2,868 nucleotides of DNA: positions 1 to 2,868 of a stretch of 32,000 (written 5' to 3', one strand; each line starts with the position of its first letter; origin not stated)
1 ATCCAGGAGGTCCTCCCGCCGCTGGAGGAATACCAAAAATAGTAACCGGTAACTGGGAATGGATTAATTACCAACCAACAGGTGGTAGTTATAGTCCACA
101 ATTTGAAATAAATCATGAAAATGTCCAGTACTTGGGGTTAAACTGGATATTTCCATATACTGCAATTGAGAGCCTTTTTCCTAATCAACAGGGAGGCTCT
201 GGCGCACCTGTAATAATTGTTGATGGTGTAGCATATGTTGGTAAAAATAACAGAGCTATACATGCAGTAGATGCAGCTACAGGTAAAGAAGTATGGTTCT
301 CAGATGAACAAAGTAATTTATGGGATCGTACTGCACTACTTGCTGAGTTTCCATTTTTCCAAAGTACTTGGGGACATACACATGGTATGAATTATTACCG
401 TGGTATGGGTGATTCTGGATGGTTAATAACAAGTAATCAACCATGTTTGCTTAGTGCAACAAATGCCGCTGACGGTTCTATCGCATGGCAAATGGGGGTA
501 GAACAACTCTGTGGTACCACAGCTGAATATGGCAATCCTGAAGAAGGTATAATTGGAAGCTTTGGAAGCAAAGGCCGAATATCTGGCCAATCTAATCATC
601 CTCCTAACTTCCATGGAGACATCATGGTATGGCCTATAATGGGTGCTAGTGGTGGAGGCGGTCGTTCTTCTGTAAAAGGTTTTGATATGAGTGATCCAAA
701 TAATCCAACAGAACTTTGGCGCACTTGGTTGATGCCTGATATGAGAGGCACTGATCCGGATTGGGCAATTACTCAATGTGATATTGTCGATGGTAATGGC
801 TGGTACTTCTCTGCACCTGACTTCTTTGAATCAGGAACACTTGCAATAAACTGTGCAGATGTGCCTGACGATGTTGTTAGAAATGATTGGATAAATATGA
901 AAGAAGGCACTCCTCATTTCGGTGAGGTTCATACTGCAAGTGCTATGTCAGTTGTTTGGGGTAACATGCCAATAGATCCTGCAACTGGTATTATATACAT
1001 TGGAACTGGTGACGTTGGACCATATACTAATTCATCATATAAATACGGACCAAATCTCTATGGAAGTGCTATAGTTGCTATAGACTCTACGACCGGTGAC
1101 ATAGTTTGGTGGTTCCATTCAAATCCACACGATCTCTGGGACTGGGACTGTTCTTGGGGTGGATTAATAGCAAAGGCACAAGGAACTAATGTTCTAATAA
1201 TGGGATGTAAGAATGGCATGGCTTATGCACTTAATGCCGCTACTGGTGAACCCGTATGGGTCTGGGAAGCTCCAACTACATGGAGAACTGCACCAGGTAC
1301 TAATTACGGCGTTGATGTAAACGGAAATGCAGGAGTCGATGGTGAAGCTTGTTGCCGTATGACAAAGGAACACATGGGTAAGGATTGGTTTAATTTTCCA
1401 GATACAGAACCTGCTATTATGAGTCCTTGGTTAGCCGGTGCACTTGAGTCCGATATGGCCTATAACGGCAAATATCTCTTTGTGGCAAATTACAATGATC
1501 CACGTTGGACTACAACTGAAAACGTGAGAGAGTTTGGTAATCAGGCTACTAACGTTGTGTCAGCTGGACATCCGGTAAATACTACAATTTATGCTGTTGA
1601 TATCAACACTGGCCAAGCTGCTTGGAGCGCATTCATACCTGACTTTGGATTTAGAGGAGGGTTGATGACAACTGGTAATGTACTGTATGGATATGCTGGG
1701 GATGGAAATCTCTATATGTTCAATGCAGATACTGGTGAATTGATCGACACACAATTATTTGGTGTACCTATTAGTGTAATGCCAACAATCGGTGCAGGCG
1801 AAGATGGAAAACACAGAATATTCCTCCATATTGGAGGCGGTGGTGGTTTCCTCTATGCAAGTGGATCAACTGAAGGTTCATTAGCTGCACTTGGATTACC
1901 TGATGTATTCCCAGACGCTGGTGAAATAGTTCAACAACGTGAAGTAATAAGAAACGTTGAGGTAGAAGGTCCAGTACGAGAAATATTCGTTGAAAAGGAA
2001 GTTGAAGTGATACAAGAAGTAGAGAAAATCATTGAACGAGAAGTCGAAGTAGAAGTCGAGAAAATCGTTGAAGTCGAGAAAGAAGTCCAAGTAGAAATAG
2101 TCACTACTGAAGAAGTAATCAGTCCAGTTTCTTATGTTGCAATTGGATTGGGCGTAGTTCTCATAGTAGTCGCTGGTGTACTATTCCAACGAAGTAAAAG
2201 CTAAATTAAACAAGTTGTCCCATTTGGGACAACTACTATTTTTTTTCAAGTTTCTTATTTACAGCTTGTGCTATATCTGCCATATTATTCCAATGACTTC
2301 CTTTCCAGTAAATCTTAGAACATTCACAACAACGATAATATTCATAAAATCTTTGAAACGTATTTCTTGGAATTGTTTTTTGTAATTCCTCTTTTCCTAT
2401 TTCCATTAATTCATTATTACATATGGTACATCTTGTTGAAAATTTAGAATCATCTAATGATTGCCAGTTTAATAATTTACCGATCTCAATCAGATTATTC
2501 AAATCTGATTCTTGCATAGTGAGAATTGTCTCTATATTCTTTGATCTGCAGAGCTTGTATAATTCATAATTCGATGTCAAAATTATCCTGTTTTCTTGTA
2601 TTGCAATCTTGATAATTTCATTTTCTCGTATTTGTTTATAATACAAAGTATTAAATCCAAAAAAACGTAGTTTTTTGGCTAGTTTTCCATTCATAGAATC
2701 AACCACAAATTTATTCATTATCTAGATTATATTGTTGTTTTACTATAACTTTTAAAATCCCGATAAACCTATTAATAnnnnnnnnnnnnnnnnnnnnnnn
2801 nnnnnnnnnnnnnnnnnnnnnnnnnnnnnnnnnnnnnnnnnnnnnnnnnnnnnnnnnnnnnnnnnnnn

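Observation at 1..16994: Six-member cluster of externally displayed, membrane-tethered PQQ-type quinoprotein dehydrogenases with no cytochrome partner in sight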

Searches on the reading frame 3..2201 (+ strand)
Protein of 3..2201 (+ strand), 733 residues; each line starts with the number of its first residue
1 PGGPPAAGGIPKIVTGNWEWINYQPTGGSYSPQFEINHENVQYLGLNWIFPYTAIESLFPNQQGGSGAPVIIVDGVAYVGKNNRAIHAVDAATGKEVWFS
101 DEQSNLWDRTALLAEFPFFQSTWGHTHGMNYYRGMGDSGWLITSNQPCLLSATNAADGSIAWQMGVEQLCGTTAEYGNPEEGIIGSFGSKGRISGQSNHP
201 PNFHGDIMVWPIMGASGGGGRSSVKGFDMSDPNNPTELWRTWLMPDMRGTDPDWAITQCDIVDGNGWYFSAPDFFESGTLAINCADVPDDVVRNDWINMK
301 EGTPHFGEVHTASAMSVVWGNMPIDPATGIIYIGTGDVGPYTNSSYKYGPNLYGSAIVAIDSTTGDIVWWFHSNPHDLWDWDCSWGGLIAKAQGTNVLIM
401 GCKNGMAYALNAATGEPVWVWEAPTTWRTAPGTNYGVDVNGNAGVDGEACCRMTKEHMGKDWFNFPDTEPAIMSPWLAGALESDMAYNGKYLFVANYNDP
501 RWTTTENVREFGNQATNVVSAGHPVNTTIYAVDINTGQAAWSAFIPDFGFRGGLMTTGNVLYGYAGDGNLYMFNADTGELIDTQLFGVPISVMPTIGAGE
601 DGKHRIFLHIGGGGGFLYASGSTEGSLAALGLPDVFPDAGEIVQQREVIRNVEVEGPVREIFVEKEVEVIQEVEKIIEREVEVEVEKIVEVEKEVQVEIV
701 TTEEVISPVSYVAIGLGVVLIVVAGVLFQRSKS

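Call 5: search_protein_families(library=pfam, proteins=[window:3-2201:+], max_evalue=0.01)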
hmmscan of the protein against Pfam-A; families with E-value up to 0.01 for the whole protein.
window:3-2201:+ (733 aa): 3 families
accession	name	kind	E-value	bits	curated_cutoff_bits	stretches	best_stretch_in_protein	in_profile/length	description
PF01011.28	PQQ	-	7.1e-33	114.6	26.7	2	313-432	225-350/595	Glucose/ethanol/alcohol dehydrogenase, beta-propeller domain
PF13360.13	PQQ_2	-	6.9e-16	59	27.6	3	85-168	4-63/233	Outer membrane protein assembly factor BamB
PF13570.13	Beta-prop_ACSF4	-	4.9e-06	26.6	133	0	392-423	58-89/329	Beta-alanine-activating enzyme, beta-propeller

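Call 6: search_protein_families(library=ncbifam, proteins=[window:3-2201:+], max_evalue=0.01)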
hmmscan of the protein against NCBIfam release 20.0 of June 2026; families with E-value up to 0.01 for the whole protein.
window:3-2201:+ (733 aa): 5 families
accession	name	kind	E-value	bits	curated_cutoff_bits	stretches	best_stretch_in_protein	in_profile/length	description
TIGR04528.1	acido_non_PQQ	subfamily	6.4e-29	101.1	650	3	315-417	203-309/493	acido-empty-quinoprotein group A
TIGR03075.1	PQQ_enz_alc_DH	subfamily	7.1e-29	100.8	480.05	2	317-584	235-501/530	PQQ-dependent dehydrogenase, methanol/ethanol family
TIGR03074.1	PQQ_membr_DH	subfamily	7.1e-20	70.4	832.65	2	305-419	383-502/783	membrane-bound PQQ-dependent dehydrogenase, glucose/quinate/shikimate family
TIGR03300.1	assembly_YfgL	equivalog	7.4e-08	31.5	285.2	0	346-424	57-134/377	outer membrane protein assembly factor BamB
NF008351.0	PRK11138.1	equivalog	9.6e-07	27.6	423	0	356-424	80-149/394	outer membrane protein assembly factor BamB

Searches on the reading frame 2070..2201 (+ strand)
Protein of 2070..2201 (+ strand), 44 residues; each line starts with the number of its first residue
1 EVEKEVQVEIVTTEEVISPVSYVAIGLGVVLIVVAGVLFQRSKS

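Call 27: search_protein_families(library=ncbifam, proteins=[window:2070-2201:+], max_evalue=10)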
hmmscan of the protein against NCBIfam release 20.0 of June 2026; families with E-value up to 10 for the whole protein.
seq(44 aa): 1 family
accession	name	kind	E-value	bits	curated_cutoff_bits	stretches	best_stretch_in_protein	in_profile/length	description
TIGR01167.1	LPXTG_anchor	domain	0.15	12.8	15.9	1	21-43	12-32/34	LPXTG cell wall anchor domain-containing protein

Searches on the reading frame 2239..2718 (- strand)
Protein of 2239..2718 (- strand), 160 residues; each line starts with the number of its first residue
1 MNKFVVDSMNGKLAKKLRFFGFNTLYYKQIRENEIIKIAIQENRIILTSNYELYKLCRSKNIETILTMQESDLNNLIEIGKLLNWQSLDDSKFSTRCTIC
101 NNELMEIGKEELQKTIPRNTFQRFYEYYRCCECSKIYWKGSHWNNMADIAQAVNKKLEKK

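Call 21: search_protein_families(library=pfam, proteins=[window:2239-2718:-], max_evalue=0.01)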
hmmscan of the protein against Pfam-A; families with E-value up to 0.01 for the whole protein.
window:2239-2718:- (160 aa): 1 family
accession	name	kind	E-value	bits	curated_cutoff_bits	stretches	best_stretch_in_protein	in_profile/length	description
PF01927.22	Mut7-C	-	5.9e-37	127.4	23.3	1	3-148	2-144/146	Mut7-C RNAse domain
